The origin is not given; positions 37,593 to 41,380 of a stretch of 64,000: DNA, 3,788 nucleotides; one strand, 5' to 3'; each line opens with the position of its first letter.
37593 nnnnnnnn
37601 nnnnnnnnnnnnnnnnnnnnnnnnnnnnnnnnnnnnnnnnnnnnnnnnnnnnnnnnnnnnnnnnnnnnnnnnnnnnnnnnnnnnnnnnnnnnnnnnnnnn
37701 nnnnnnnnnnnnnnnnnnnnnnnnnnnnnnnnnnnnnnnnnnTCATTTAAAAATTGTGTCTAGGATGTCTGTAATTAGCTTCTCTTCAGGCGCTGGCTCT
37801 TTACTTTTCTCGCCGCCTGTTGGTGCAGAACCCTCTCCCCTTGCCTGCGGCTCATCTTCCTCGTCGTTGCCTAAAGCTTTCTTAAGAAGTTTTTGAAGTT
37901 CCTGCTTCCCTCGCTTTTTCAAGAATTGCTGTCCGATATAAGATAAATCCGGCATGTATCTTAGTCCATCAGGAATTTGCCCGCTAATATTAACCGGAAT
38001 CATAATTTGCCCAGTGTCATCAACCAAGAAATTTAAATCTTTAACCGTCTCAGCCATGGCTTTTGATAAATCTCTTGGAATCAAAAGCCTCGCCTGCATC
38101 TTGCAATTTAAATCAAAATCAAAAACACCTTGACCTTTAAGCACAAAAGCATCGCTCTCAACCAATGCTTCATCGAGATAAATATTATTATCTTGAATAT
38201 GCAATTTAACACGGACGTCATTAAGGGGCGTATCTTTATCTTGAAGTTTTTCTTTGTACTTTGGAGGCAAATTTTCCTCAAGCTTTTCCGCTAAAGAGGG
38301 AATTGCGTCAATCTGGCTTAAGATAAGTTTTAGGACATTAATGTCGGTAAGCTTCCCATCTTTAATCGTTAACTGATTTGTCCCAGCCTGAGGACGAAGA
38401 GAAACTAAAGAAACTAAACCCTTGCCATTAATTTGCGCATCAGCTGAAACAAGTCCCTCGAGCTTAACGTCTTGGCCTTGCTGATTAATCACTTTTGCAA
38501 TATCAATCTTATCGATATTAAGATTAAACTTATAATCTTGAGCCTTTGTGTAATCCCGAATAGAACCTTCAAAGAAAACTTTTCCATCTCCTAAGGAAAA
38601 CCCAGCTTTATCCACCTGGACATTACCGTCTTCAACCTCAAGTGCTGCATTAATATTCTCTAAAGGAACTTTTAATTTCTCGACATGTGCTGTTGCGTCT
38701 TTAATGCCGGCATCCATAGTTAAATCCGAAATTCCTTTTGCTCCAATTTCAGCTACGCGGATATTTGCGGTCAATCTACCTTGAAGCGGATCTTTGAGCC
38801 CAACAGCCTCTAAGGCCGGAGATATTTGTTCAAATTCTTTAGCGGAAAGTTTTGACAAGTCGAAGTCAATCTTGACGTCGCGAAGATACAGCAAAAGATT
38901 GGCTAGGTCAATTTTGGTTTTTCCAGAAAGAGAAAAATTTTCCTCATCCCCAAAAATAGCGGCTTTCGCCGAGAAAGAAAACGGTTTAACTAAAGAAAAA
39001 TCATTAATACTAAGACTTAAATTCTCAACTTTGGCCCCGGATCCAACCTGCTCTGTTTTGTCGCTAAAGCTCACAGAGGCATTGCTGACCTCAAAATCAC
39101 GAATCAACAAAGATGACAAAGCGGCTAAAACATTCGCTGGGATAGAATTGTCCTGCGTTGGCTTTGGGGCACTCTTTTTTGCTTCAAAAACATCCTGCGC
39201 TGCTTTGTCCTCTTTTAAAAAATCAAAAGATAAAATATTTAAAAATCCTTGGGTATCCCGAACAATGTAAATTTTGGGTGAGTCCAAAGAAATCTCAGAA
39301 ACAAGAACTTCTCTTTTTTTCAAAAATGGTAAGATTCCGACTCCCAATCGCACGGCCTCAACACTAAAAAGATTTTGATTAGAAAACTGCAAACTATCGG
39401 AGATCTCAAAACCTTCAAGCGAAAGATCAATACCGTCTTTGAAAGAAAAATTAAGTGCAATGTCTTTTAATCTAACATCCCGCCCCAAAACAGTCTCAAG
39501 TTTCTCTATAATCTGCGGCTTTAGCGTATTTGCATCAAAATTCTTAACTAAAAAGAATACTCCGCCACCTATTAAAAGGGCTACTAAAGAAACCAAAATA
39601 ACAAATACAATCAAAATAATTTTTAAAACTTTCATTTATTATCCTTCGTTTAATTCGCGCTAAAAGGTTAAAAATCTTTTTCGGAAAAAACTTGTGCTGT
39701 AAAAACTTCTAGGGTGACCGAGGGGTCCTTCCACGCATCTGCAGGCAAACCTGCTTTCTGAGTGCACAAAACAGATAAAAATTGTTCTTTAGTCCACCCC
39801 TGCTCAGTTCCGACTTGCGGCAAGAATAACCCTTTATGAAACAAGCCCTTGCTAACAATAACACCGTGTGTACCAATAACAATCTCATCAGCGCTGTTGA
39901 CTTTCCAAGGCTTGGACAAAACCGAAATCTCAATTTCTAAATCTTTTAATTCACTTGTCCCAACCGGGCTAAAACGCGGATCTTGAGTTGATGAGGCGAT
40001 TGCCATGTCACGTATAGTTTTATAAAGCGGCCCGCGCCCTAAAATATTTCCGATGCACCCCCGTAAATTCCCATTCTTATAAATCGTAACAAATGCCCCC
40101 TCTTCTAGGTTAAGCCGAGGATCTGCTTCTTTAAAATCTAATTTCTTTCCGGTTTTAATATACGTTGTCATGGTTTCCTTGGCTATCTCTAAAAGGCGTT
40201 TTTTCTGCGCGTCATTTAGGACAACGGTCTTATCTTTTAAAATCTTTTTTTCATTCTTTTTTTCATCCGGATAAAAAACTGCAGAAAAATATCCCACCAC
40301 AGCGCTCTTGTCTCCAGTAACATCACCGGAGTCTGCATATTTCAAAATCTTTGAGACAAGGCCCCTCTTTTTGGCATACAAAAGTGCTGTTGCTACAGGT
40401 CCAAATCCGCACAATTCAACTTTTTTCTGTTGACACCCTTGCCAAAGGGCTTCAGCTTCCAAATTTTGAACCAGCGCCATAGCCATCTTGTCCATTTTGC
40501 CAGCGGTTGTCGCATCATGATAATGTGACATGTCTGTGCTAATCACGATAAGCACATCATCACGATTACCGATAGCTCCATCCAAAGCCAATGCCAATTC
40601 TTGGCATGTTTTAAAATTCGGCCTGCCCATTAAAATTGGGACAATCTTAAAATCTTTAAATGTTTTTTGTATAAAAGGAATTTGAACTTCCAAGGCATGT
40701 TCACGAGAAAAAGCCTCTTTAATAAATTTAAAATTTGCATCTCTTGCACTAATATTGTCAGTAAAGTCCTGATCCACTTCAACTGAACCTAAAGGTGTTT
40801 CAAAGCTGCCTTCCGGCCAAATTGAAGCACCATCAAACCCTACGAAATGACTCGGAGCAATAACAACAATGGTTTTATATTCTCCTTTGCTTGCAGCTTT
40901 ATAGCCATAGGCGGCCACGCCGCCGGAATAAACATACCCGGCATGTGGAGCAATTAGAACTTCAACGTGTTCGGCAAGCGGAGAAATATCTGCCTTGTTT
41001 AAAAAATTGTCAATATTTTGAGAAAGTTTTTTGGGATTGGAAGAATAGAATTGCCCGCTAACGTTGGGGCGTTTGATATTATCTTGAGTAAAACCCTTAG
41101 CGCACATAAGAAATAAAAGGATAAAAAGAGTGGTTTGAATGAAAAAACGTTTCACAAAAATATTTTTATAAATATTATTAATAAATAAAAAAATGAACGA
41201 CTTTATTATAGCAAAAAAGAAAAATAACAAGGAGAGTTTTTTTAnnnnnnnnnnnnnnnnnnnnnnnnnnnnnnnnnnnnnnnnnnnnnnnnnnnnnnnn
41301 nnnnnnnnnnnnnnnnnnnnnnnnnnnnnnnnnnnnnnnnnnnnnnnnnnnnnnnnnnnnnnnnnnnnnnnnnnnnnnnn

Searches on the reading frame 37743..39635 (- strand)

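Call 76: search_protein_families(library=pfam, proteins=[window:37743-39635:-], max_evalue=0.0001)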
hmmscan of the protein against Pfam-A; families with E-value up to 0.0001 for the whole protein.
window:37743-39635:- (630 aa): 2 families
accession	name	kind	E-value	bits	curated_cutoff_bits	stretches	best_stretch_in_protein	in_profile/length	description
PF05170.20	AsmA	-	1.9e-26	93.5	29.8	2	2-214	3-193/607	AsmA family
PF01203.25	T2SSN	-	4.5e-05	24.1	29.6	0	203-359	27-168/211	Type II secretion system (T2SS), protein N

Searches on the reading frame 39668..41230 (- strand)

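Call 11: search_protein_families(library=pfam, proteins=[window:39668-41230:-], max_evalue=0.01)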
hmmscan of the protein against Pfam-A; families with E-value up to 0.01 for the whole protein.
window:39668-41230:- (520 aa): 2 families
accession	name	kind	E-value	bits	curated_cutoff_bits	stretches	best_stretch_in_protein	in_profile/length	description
PF01875.22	Memo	-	2e-65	221.2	27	1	55-318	2-269/269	Memo-like protein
PF01871.22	AMMECR1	-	8e-54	182.1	25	1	347-515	1-168/168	AMMECR1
